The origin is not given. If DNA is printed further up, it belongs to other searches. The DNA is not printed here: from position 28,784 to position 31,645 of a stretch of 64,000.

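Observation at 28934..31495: Single polypeptide fusing a GtrB/DPM1-like GT2 domain to a complete ABC exporter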

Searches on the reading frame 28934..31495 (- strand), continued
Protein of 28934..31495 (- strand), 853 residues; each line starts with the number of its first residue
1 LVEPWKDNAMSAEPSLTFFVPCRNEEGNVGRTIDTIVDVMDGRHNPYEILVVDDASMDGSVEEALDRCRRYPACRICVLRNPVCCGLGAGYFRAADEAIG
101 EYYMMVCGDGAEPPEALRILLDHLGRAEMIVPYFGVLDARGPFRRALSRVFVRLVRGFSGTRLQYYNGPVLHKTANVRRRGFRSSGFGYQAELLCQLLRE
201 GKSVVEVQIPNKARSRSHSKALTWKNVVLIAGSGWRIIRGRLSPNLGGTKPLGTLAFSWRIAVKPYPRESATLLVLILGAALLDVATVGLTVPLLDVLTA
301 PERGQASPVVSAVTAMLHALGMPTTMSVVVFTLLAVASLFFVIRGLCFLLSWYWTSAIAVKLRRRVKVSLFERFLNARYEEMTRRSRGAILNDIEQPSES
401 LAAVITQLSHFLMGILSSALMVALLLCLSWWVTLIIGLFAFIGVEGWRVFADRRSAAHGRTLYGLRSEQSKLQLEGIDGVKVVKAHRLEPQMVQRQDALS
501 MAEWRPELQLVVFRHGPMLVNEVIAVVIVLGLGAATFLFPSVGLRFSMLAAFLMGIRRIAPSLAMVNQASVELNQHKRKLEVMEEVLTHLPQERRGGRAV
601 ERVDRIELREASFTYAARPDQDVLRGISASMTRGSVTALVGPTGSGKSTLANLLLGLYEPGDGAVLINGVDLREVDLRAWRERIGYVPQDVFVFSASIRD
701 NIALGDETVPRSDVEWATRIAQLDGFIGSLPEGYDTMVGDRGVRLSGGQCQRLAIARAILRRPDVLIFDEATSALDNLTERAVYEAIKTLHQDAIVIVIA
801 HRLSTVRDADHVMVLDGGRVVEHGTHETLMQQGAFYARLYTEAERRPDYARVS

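Call 43: find_encoding_contigs(protein=P0004, flank=10000, max_places=1)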
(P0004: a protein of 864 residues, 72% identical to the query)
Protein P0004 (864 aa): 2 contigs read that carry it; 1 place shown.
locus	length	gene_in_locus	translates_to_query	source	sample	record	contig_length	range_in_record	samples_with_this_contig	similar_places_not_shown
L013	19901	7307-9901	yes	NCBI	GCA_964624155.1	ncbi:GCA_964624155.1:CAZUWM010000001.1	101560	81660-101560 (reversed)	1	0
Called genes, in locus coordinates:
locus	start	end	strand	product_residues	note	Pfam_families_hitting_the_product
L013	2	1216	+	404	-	?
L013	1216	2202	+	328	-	PF00676:E1_dh, PF02775:TPP_enzyme_C (weak), PF00456:Transketolase_N (weak)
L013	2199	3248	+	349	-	PF02779:Transket_pyr, PF02780:Transketolase_C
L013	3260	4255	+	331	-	PF01073:3Beta_HSD (weak), PF01370:Epimerase, PF02719:Polysacc_synt_2 (weak), PF04321:RmlD_sub_bind, PF16363:GDP_Man_Dehyd, PF07993:NAD_binding_4 (weak)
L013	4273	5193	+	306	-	PF01370:Epimerase, PF04321:RmlD_sub_bind, PF07993:NAD_binding_4 (faint), PF16363:GDP_Man_Dehyd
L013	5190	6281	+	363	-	PF08240:ADH_N, PF00107:ADH_zinc_N, PF13602:ADH_zinc_N_2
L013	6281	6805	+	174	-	-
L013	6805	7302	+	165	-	-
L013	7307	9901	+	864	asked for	PF00535:Glycos_transf_2, PF13641:Glyco_tranf_2_3 (weak), PF00664:ABC_membrane, PF00005:ABC_tran, PF02463:SMC_N (faint)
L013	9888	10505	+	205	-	PF13580:SIS_2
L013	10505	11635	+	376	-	-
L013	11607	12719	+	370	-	-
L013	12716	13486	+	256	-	PF13578:Methyltransf_24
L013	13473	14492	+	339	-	PF01073:3Beta_HSD, PF01370:Epimerase, PF02719:Polysacc_synt_2, PF04321:RmlD_sub_bind (weak), PF05368:NmrA, PF07993:NAD_binding_4 (faint), PF16363:GDP_Man_Dehyd, PF13460:NAD_binding_10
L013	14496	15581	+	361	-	PF01408:GFO_IDH_MocA, PF22725:GFO_IDH_MocA_C3, PF02894:GFO_IDH_MocA_C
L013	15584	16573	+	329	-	PF03102:NeuB, PF08666:SAF, PF13144:ChapFlgA (weak)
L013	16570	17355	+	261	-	-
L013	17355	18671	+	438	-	PF00202:Aminotran_3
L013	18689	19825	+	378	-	PF03102:NeuB, PF08666:SAF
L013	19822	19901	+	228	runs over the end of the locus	PF13489:Methyltransf_23, PF08241:Methyltransf_11 (weak), PF08242:Methyltransf_12 (weak), PF13649:Methyltransf_25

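Call 44: find_encoding_contigs(protein=P0007, flank=10000, max_places=1)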
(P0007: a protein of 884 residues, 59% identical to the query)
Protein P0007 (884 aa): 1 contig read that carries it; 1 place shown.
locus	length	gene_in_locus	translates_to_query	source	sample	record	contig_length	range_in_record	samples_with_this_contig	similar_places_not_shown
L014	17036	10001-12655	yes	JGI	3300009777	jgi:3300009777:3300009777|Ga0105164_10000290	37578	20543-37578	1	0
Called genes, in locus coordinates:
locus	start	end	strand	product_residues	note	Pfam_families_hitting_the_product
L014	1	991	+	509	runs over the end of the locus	PF01467:CTP_transf_like, PF00294:PfkB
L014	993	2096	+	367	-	PF01073:3Beta_HSD, PF01370:Epimerase, PF04321:RmlD_sub_bind, PF16363:GDP_Man_Dehyd, PF13460:NAD_binding_10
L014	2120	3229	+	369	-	PF01041:DegT_DnrJ_EryC1, PF01053:Cys_Met_Meta_PP (weak), PF01212:Beta_elim_lyase (weak)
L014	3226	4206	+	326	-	PF00676:E1_dh, PF02775:TPP_enzyme_C (faint), PF00456:Transketolase_N (weak)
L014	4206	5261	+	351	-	PF02779:Transket_pyr, PF02780:Transketolase_C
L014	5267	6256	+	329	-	PF01370:Epimerase, PF02719:Polysacc_synt_2, PF04321:RmlD_sub_bind, PF16363:GDP_Man_Dehyd, PF07993:NAD_binding_4 (weak)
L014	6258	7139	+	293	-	PF01073:3Beta_HSD, PF01370:Epimerase, PF04321:RmlD_sub_bind, PF16363:GDP_Man_Dehyd, PF07993:NAD_binding_4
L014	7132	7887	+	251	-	PF13489:Methyltransf_23, PF13847:Methyltransf_31, PF08241:Methyltransf_11, PF08242:Methyltransf_12, PF13649:Methyltransf_25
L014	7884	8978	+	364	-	PF08240:ADH_N, PF00107:ADH_zinc_N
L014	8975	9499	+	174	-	-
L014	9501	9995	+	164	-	-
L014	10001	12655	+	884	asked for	PF00535:Glycos_transf_2, PF13641:Glyco_tranf_2_3 (faint), PF00664:ABC_membrane, PF02463:SMC_N (faint), PF00005:ABC_tran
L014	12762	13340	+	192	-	PF13580:SIS_2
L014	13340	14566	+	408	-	PF00483:NTP_transferase, PF12804:NTP_transf_3, PF00702:Hydrolase, PF08645:PNK3P, PF13419:HAD_2 (weak), PF13242:Hydrolase_like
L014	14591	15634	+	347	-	PF01370:Epimerase, PF04321:RmlD_sub_bind, PF16363:GDP_Man_Dehyd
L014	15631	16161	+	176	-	PF00908:dTDP_sugar_isom, PF14667:Polysacc_synt_C (weak)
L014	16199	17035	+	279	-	?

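Call 45: find_encoding_contigs(protein=P0011, flank=10000, max_places=1)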
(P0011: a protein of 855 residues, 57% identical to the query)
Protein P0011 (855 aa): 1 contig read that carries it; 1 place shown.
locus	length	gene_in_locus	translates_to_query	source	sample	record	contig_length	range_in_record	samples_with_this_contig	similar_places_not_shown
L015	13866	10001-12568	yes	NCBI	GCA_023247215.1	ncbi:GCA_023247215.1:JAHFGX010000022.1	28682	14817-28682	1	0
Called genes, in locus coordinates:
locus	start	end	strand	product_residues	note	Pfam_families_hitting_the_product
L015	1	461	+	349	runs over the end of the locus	PF01073:3Beta_HSD, PF01370:Epimerase, PF02719:Polysacc_synt_2, PF04321:RmlD_sub_bind, PF05368:NmrA, PF16363:GDP_Man_Dehyd, PF13460:NAD_binding_10, PF07993:NAD_binding_4, +1 more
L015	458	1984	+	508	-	PF01467:CTP_transf_like, PF00294:PfkB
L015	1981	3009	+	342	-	PF01073:3Beta_HSD, PF01370:Epimerase, PF04321:RmlD_sub_bind, PF16363:GDP_Man_Dehyd, PF13460:NAD_binding_10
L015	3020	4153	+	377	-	PF00266:Aminotran_5 (weak), PF01041:DegT_DnrJ_EryC1, PF01053:Cys_Met_Meta_PP (weak), PF01212:Beta_elim_lyase (weak)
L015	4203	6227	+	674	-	PF00676:E1_dh, PF02775:TPP_enzyme_C (faint), PF02779:Transket_pyr, PF02780:Transketolase_C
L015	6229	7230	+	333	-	PF01073:3Beta_HSD (weak), PF01370:Epimerase, PF02719:Polysacc_synt_2 (faint), PF04321:RmlD_sub_bind, PF16363:GDP_Man_Dehyd, PF07993:NAD_binding_4 (weak)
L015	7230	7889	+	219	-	PF13489:Methyltransf_23, PF13847:Methyltransf_31, PF08241:Methyltransf_11, PF08242:Methyltransf_12, PF13649:Methyltransf_25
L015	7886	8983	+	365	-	PF08240:ADH_N, PF00107:ADH_zinc_N, PF13602:ADH_zinc_N_2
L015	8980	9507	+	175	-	-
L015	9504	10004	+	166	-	-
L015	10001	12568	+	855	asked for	PF00535:Glycos_transf_2, PF13641:Glyco_tranf_2_3, PF00664:ABC_membrane, PF00005:ABC_tran, PF02463:SMC_N (weak)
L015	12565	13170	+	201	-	PF13580:SIS_2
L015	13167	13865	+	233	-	?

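Call 46: predict_structure(alignment_id=A2)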
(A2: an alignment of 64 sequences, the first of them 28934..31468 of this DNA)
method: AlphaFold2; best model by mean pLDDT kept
length: 844 residues; sequences in the alignment: 64
mean_pLDDT: 88.8   pTM: 0.70
mean pLDDT of the five models: 88.8, 86.7, 86.8, 86.6, 86.0
residues with pLDDT >= 90: 563; 70-90: 208; 50-70: 47; < 50: 26
segments of 3 or more residues with pLDDT < 50: 237-241, 421-423, 537-541, 840-844
pLDDT, mean of each block of 10 residues (from residue 1): 83 94 97 96 96 97 97 93 96 95 93 97 96 91 94 90 96 80 94 96 77 87 93 61 69 86 87 82 79 88 94 92 88 88 92 94 97 94 94 90 80 56 57 79 87 94 95 96 96 94 86 78 74 53 53 78 84 91 95 97 96 97 97 94 97 97 97 96 96 96 98 97 97 93 96 96 73 91 95 85 97 97 95 77 43
secondary structure, 60 per line:
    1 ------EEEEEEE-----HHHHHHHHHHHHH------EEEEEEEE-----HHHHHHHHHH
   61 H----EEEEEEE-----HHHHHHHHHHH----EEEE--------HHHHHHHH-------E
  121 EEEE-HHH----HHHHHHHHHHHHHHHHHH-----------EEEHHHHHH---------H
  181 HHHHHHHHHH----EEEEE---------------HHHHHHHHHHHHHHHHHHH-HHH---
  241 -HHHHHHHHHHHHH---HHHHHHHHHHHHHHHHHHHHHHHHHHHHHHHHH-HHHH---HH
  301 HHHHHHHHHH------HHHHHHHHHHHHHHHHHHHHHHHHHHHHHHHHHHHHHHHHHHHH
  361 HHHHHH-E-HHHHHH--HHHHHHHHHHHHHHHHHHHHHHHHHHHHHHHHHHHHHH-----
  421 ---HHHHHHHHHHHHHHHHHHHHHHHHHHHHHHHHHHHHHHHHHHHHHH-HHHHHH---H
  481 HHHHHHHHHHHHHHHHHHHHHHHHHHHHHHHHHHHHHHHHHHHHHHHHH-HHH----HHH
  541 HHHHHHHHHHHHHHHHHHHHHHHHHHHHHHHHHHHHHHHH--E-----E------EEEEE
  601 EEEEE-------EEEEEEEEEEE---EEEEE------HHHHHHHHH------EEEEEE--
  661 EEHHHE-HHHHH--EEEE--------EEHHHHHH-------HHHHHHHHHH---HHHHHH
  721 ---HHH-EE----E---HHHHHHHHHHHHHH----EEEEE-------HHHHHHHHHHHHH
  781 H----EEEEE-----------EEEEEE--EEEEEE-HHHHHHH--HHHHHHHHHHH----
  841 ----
elements in order (helices of 4 or more, strands of 3 or more residues): E7-13 H19-31 E38-45 H51-61 E66-72 H78-88 E93-96 H105-112 E120-124 H133-150 E162-164 H165-170 H180-190 E195-199 H215-233 H242-254 H258-290 H292-295 H299-310 H317-366 H370-375 H378-415 H424-469 H471-476 H480-529 H538-580 E596-605 E613-623 E627-631 H638-646 E653-658 H668-672 E675-678 H689-694 H702-711 H715-720 H738-751 E756-760 H768-781 E786-790 E802-807 E810-815 H817-823 H826-836

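Call 56: fold_search(model_id=the predicted structure, library=pdb)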
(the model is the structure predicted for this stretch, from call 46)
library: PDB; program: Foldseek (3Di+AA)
matches with E <= 10: 1676; with E <= 0.001: 1290
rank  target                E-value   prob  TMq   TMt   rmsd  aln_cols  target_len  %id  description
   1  4ayx                  1.1e-28  1.00  0.44  0.63  15.2       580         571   28  STRUCTURE OF THE HUMAN MITOCHONDRIAL ABC TRANSPORTER, ABCB10 (ROD FORM B) (released 2012-07-11)
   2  5ko2_B                4.8e-28  1.00  0.44  0.32  16.1       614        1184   24  Mouse pgp 34 linker deleted mutant Hg derivative (released 2016-11-30)
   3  5och_F                5.9e-28  1.00  0.45  0.65  14.7       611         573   27  The crystal structure of human ABCB8 in an outward-facing state (released 2018-07-25)
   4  5ko2_A                6.5e-28  1.00  0.44  0.32  15.5       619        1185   23  Mouse pgp 34 linker deleted mutant Hg derivative (released 2016-11-30)
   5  4ayt                  9.3e-28  1.00  0.43  0.63  14.7       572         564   28  STRUCTURE OF THE HUMAN MITOCHONDRIAL ABC TRANSPORTER, ABCB10 (released 2012-07-11)
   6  5och_B                1.1e-27  1.00  0.44  0.63  14.5       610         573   26  The crystal structure of human ABCB8 in an outward-facing state (released 2018-07-25)
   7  5och_E                1.1e-27  1.00  0.43  0.62  15.7       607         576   28  The crystal structure of human ABCB8 in an outward-facing state (released 2018-07-25)
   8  8tso_A                1.2e-27  1.00  0.43  0.61  14.1       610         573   26  KDL bound, nucleotide-free MsbA in open, outward-facing conformation (released 2024-06-19)
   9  5kpj                  1.4e-27  1.00  0.45  0.33  16.9       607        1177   24  Mouse pgp methylated protein (released 2016-11-30)
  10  5och_A                1.6e-27  1.00  0.41  0.61  15.3       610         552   28  The crystal structure of human ABCB8 in an outward-facing state (released 2018-07-25)
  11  5koy_B                1.9e-27  1.00  0.45  0.33  15.6       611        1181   24  Mouse pgp 34 linker deleted bound with ATP (released 2016-12-14)
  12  5och_D                1.9e-27  1.00  0.43  0.62  15.4       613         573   28  The crystal structure of human ABCB8 in an outward-facing state (released 2018-07-25)
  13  3zdq                  2.2e-27  1.00  0.43  0.63  14.9       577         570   28  STRUCTURE OF THE HUMAN MITOCHONDRIAL ABC TRANSPORTER, ABCB10 (NUCLEOTIDE-FREE FORM) (released 2013-01-23)
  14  8dmo_A                2.9e-27  1.00  0.44  0.62  21.5       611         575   27  Structure of open, inward-facing MsbA from E. coli (released 2022-12-14)
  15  9bd6_A                3.1e-27  1.00  0.49  0.69  12.2       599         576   29  PaMsbA in an occluded, outward conformation (released 2025-09-03)
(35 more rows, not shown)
